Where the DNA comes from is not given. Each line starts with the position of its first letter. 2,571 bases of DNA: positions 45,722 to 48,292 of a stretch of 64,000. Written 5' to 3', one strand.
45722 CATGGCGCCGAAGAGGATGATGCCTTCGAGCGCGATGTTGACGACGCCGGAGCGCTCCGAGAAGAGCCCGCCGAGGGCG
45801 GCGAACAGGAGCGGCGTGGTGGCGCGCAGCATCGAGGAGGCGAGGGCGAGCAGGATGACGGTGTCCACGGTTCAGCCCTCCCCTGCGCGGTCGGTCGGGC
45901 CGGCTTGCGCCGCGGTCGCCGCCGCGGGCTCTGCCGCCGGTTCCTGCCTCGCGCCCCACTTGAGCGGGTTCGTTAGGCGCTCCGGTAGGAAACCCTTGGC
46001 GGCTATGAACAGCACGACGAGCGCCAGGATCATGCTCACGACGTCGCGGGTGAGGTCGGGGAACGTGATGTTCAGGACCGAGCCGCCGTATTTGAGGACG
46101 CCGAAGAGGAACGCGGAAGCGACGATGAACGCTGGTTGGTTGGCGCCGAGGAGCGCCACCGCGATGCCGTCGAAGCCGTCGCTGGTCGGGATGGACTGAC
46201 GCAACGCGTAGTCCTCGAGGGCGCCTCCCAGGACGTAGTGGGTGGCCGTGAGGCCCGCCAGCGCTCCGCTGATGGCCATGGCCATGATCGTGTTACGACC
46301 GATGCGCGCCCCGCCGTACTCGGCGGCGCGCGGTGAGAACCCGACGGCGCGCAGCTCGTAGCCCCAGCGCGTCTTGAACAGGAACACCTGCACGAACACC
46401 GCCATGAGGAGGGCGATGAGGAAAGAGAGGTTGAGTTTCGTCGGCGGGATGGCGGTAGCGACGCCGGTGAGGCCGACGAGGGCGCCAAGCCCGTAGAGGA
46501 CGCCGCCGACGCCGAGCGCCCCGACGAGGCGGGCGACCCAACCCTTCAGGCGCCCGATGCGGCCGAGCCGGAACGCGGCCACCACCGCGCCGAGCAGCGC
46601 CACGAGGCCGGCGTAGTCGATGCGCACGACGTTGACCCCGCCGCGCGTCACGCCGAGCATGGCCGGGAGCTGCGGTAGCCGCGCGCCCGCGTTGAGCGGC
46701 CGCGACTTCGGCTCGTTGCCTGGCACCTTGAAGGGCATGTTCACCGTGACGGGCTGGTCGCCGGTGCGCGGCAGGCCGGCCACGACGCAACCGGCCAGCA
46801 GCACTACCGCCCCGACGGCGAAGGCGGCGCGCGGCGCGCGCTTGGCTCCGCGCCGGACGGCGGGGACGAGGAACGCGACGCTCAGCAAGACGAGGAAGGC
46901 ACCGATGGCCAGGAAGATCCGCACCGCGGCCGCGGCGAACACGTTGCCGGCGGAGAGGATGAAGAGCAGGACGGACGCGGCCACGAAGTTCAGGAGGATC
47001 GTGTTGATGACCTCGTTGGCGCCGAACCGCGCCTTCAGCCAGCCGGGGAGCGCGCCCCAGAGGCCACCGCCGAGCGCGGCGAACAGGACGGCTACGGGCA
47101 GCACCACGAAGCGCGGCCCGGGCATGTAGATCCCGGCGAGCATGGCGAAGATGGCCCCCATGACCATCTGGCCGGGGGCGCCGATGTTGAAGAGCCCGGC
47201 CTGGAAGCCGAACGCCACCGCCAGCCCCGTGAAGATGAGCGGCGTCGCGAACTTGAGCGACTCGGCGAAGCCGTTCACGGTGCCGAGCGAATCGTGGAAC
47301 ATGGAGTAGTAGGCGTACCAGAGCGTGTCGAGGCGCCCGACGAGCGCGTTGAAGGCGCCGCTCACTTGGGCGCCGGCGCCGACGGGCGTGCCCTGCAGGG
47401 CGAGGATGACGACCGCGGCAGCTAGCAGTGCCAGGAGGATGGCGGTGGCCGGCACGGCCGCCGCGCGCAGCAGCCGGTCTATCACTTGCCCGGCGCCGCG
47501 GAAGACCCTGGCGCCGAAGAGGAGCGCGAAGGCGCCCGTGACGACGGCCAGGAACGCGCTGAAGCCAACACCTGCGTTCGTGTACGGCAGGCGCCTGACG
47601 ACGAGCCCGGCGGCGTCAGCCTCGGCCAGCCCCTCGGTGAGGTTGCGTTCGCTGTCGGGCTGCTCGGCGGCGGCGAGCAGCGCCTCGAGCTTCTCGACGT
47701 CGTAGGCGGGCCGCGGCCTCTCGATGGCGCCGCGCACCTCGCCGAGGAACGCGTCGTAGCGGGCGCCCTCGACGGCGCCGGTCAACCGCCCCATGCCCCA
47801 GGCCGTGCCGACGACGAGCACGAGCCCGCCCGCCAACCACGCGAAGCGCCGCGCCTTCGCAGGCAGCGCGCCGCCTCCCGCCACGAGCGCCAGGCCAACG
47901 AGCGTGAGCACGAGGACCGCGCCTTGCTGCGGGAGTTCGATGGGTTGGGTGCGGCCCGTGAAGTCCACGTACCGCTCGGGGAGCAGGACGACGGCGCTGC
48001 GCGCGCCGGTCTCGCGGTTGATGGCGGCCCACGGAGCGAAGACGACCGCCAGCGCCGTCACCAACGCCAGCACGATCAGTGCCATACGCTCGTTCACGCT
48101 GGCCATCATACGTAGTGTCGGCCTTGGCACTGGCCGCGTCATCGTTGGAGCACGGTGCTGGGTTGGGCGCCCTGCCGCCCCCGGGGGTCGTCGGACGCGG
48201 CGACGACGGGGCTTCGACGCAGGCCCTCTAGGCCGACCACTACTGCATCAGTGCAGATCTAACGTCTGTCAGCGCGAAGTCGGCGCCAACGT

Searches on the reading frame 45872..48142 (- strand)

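Call 27: search_protein_families(library=pfam, proteins=[window:45872-48142:-], max_evalue=0.0001)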
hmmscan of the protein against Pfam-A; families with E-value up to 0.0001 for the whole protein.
window:45872-48142:- (756 aa): 1 family
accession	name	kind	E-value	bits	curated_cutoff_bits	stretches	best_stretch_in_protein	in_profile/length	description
PF02653.21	BPD_transp_2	-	1.4e-27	96.9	26.8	2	561-710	122-268/269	Branched-chain amino acid transport system / permease component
